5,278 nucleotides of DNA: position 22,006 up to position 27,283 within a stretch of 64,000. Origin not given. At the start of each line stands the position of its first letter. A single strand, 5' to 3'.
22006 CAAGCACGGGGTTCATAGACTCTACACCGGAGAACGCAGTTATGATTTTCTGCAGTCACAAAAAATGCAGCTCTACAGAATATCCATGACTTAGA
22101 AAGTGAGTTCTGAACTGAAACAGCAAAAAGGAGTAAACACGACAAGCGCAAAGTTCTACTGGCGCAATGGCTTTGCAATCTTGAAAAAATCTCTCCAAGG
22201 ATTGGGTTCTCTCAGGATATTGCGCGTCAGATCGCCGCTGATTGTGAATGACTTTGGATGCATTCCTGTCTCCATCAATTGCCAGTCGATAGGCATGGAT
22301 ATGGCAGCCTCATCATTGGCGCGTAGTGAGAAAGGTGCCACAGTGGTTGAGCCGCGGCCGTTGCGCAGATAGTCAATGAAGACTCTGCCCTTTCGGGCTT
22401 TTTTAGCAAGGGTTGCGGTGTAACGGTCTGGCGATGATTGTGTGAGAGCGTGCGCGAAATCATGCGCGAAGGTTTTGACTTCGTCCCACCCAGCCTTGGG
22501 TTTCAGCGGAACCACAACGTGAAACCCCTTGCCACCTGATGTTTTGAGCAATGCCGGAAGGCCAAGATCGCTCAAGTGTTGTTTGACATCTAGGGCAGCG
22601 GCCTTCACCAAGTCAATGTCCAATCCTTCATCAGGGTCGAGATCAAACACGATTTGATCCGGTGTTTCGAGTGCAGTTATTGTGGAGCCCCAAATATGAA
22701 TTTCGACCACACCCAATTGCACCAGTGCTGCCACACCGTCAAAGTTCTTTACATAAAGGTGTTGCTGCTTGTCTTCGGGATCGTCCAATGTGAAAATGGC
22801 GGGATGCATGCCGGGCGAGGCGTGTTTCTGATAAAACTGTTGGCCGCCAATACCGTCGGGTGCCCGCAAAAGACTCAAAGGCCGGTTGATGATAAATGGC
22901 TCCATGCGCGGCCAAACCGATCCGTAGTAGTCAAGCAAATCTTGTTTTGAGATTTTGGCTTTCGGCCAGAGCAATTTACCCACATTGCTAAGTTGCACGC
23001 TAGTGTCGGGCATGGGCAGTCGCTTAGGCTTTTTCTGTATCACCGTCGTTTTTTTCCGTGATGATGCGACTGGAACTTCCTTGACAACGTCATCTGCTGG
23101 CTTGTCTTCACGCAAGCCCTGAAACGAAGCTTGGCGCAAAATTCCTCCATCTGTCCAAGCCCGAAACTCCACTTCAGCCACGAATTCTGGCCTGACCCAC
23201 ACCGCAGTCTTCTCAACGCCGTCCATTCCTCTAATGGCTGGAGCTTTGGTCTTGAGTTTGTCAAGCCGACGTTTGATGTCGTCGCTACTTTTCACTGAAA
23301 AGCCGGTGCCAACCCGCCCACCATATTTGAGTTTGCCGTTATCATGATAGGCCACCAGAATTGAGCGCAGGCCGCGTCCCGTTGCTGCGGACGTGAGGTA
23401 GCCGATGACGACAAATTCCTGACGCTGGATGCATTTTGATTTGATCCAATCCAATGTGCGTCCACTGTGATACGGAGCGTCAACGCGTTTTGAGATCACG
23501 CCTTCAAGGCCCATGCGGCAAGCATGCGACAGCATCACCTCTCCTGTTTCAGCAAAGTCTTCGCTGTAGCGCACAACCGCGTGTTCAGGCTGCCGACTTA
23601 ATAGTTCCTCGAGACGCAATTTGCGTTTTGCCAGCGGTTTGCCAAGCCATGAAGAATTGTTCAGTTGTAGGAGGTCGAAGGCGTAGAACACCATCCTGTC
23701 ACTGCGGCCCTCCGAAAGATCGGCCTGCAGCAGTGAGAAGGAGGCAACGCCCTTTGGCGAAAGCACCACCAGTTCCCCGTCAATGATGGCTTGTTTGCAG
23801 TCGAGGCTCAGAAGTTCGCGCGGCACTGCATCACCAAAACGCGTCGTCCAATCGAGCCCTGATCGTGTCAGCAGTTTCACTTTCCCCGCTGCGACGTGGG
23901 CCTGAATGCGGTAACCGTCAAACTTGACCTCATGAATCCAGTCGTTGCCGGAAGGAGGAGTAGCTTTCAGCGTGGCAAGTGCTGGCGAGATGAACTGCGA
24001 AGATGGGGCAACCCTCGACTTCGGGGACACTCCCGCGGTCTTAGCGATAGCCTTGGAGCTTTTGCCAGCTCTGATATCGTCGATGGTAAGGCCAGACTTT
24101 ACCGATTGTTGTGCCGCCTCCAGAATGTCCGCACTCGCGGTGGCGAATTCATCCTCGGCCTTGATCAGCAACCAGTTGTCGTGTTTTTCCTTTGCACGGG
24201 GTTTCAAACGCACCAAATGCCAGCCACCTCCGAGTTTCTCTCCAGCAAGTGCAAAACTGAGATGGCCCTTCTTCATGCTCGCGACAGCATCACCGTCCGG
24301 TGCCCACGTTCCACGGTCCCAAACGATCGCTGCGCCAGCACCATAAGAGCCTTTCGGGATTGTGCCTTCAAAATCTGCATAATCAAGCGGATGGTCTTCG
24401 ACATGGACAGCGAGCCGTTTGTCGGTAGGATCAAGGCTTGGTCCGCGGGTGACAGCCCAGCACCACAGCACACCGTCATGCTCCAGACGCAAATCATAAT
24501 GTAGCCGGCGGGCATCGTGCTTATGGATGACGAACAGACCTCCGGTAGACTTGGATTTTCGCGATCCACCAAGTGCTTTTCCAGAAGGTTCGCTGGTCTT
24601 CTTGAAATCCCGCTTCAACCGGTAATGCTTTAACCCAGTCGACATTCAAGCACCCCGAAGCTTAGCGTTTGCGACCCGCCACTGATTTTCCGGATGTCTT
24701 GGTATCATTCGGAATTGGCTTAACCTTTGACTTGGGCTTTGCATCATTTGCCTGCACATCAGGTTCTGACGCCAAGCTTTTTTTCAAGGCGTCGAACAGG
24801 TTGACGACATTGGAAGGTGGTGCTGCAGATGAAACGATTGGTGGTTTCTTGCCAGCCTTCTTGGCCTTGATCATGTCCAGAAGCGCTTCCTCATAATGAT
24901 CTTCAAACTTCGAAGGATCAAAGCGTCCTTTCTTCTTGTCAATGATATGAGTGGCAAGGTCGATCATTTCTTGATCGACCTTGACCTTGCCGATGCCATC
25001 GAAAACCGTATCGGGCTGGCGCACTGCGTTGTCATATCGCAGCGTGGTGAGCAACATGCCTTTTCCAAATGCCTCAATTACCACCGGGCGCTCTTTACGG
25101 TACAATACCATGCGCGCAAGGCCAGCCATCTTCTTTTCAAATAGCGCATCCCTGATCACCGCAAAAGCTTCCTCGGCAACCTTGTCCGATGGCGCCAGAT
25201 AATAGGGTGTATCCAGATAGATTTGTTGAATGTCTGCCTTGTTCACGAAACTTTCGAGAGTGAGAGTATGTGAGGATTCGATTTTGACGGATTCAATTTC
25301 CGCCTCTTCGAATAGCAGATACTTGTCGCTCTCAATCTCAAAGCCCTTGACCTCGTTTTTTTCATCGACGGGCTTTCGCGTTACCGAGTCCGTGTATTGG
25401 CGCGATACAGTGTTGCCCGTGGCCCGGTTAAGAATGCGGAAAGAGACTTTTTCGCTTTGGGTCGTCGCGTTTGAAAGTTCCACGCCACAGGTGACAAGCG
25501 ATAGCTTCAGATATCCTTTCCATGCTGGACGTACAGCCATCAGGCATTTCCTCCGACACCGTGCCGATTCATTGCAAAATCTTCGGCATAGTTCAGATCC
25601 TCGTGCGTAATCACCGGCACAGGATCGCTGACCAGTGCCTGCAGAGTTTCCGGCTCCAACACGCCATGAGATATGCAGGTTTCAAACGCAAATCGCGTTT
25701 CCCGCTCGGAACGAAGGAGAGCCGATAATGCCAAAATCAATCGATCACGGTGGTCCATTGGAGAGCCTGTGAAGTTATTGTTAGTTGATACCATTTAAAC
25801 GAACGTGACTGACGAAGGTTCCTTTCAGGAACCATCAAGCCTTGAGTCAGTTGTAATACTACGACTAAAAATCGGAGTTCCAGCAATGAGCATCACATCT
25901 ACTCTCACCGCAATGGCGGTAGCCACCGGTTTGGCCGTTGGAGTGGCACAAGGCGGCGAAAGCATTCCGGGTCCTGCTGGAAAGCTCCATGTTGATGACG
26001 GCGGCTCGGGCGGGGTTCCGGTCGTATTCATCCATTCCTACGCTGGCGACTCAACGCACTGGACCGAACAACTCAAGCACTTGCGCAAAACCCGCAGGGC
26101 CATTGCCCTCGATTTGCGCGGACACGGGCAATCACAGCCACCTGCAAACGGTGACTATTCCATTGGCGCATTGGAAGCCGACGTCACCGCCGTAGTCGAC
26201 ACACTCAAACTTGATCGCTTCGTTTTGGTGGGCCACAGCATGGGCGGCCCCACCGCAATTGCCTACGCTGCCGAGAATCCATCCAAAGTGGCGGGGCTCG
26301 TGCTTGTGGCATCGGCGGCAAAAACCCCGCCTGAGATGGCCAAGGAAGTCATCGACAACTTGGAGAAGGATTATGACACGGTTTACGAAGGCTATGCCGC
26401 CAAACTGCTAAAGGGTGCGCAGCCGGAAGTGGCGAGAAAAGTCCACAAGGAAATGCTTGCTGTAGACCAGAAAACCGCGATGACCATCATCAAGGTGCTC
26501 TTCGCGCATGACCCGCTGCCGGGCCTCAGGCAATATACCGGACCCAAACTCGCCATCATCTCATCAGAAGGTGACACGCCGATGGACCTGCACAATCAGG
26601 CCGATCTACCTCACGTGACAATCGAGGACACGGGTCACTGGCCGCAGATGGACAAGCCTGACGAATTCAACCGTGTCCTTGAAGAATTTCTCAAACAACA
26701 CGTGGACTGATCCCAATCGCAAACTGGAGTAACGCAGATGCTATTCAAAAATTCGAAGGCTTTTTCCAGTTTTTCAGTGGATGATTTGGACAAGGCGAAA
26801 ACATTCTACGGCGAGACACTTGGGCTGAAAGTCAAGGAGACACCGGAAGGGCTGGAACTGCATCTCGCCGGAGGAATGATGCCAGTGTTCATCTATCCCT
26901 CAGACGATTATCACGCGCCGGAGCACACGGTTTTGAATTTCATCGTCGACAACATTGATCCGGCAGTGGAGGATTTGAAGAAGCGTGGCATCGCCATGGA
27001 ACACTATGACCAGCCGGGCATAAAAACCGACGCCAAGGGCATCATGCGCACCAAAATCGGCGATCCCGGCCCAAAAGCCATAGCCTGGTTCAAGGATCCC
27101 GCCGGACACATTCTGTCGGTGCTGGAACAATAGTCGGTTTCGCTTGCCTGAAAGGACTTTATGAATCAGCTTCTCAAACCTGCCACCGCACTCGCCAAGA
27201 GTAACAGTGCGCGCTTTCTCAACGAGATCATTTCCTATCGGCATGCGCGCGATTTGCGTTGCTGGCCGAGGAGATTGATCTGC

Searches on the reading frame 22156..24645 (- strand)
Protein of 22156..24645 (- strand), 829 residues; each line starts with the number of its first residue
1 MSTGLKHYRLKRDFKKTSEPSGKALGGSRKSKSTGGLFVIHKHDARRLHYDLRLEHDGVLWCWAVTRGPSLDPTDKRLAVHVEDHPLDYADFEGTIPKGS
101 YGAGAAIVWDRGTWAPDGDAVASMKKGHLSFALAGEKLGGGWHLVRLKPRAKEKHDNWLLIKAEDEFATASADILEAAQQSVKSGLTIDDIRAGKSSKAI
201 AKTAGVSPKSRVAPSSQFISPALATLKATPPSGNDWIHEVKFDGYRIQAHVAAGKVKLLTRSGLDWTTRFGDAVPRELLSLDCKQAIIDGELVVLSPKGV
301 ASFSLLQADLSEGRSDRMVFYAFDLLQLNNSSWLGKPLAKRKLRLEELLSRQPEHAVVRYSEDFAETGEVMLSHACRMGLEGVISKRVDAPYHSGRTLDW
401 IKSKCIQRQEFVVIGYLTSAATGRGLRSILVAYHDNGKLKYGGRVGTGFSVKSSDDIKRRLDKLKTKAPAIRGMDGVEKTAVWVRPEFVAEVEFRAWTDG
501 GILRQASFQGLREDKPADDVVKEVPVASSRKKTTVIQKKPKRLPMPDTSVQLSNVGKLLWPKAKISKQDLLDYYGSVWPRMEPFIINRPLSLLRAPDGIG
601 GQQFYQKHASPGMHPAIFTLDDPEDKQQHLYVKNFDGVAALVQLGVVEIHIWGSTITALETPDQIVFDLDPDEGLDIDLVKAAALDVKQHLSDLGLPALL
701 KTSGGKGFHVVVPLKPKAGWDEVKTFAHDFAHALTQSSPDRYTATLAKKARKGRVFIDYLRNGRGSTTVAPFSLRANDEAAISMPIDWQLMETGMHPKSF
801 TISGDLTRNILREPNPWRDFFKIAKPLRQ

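Call 11: search_protein_families(library=pfam, proteins=[window:22156-24645:-], max_evalue=0.01)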
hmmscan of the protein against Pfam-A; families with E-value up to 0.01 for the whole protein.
window:22156-24645:- (829 aa): 6 families
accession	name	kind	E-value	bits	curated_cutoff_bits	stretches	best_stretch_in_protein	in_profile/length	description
PF21686.3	LigD_Prim-Pol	-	3.8e-83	279.4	27.4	1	567-804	2-242/254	LigD, primase-polymerase domain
PF13298.12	LigD_N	-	1.8e-42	144.2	31.1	1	41-146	1-107/107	DNA Ligase D 3'-phosphoesterase domain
PF01068.26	DNA_ligase_A_M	-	2.4e-26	93.1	26.2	1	233-404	19-204/204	ATP dependent DNA ligase domain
PF04679.21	DNA_ligase_A_C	-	4.1e-25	88.4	27.5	1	423-515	2-94/94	ATP dependent DNA ligase C terminal region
PF01896.25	DNA_primase_S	-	8e-08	33.2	26.8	1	667-788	1-163/163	DNA primase small subunit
PF09414.15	RNA_ligase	-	4e-05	24.3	27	1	235-403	2-170/171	RNA ligase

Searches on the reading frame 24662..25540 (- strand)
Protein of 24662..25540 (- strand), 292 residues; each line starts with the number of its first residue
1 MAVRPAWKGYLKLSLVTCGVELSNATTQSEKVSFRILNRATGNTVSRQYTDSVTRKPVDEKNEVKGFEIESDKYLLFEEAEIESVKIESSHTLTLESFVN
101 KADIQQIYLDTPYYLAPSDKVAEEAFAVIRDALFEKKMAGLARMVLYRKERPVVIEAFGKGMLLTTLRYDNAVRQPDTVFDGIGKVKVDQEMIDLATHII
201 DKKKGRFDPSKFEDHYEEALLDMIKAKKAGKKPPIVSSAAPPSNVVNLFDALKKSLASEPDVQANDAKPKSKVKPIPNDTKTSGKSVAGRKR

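Call 11: search_protein_families(library=pfam, proteins=[window:24662-25540:-], max_evalue=0.01)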
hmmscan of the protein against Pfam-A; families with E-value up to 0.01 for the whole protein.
window:24662-25540:- (292 aa): 1 family
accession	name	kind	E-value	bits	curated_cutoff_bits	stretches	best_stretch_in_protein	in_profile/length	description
PF02735.22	Ku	-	7.8e-38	130.7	25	1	13-194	2-189/190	Ku70/Ku80 beta-barrel domain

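Call 79: find_encoding_contigs(protein=window:24662-25540:-, flank=10000, max_places=6)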
Protein window:24662-25540:- (292 aa): 4 contigs read that carry it; 4 places shown.
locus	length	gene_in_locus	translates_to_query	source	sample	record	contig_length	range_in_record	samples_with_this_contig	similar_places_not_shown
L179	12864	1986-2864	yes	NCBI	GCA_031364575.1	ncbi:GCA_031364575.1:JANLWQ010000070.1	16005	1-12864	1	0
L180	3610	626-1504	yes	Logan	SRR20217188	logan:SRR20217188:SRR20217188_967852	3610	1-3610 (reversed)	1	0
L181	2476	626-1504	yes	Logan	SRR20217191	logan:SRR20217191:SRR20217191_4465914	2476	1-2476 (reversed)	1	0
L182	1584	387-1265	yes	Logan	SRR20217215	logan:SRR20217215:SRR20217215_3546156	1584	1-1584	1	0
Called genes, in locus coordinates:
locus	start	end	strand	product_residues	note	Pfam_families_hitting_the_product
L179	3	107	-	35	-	?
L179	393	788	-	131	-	PF00903:Glyoxalase, PF22677:Ble-like_N (weak)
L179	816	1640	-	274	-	PF06028:DUF915 (faint), PF00561:Abhydrolase_1, PF06821:Ser_hydrolase (weak), PF12146:Hydrolase_4, PF12697:Abhydrolase_6, PF03096:Ndr (faint), PF12695:Abhydrolase_5 (faint)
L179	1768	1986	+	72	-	-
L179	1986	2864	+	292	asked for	PF02735:Ku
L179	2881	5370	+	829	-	PF13298:LigD_N, PF01068:DNA_ligase_A_M, PF04679:DNA_ligase_A_C, PF21686:LigD_Prim-Pol, PF01896:DNA_primase_S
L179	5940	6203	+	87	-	PF08401:ArdcN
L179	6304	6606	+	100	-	PF07859:Abhydrolase_3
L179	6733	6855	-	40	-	-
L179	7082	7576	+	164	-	-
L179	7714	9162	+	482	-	PF20245:DUF6600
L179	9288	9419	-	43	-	-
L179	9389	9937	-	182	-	PF01569:PAP2, PF14378:PAP2_3 (weak)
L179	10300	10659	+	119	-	-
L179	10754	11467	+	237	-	-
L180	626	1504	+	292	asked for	PF02735:Ku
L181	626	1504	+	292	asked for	PF02735:Ku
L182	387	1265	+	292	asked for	PF02735:Ku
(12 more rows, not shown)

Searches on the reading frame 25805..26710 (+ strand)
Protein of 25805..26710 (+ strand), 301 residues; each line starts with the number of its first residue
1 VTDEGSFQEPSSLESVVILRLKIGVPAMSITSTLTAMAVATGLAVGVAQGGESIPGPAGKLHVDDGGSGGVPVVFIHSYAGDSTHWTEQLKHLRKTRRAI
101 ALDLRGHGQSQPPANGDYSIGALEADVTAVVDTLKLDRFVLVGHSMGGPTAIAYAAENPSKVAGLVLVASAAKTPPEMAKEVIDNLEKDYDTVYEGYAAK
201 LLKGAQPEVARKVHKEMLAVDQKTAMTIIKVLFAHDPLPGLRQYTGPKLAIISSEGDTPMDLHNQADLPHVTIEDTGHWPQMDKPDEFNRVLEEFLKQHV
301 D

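Call 16: search_protein_families(library=pfam, proteins=[window:25805-26710:+], max_evalue=0.01)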
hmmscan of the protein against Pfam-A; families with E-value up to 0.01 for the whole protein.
window:25805-26710:+ (301 aa): 9 families
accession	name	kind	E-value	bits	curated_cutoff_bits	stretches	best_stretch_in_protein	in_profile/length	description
PF00561.26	Abhydrolase_1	-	4.3e-34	118.7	25.8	1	72-227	2-178/245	alpha/beta hydrolase fold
PF12697.13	Abhydrolase_6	-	4.5e-24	86.7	26.3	1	73-290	1-216/217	Alpha/beta hydrolase family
PF12146.15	Hydrolase_4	-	1.8e-15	57.3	27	1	73-188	7-128/239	Serine aminopeptidase, S33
PF06821.19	Ser_hydrolase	-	4.9e-06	27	22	1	82-183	11-103/172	Serine hydrolase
PF03096.20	Ndr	-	7.5e-06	25.3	23.3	1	119-175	81-137/283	Ndr family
PF12695.13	Abhydrolase_5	-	1.8e-05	25.1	27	1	129-173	48-92/164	Alpha/beta hydrolase family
PF06028.17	DUF915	-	3.2e-05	23.9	22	1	129-161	95-127/255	Alpha/beta hydrolase of unknown function (DUF915)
PF07819.20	PGAP1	-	0.00015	22.1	24.3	1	138-192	92-149/233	PGAP1-like alpha/beta domain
PF00756.26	Esterase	-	0.0022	18.2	22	1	139-169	117-147/251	Putative esterase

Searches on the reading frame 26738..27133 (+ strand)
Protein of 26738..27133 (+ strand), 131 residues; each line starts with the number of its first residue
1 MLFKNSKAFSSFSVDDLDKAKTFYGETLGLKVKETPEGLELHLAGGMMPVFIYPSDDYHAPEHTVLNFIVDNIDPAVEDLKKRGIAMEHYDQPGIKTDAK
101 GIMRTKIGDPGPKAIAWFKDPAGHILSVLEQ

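Call 16: search_protein_families(library=pfam, proteins=[window:26738-27133:+], max_evalue=0.01)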
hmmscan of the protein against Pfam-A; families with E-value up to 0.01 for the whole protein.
window:26738-27133:+ (131 aa): 5 families
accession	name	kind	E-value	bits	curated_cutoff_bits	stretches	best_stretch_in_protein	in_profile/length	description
PF00903.31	Glyoxalase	-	6.3e-08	33.5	20.6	1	13-125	8-118/121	Glyoxalase/Bleomycin resistance protein/Dioxygenase superfamily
PF22677.2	Ble-like_N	-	1.7e-06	28.1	24.5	1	14-36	9-31/41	Bleomycin resistance protein-like N-terminal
PF12681.13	Glyoxalase_2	-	0.00094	19.5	30.1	0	13-89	7-89/118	Glyoxalase-like domain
PF13669.12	Glyoxalase_4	-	0.001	19.8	27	0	13-90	6-97/109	Glyoxalase/Bleomycin resistance protein/Dioxygenase superfamily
PF18029.7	Glyoxalase_6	-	0.0051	17.9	23.6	0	13-84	5-80/106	Glyoxalase-like domain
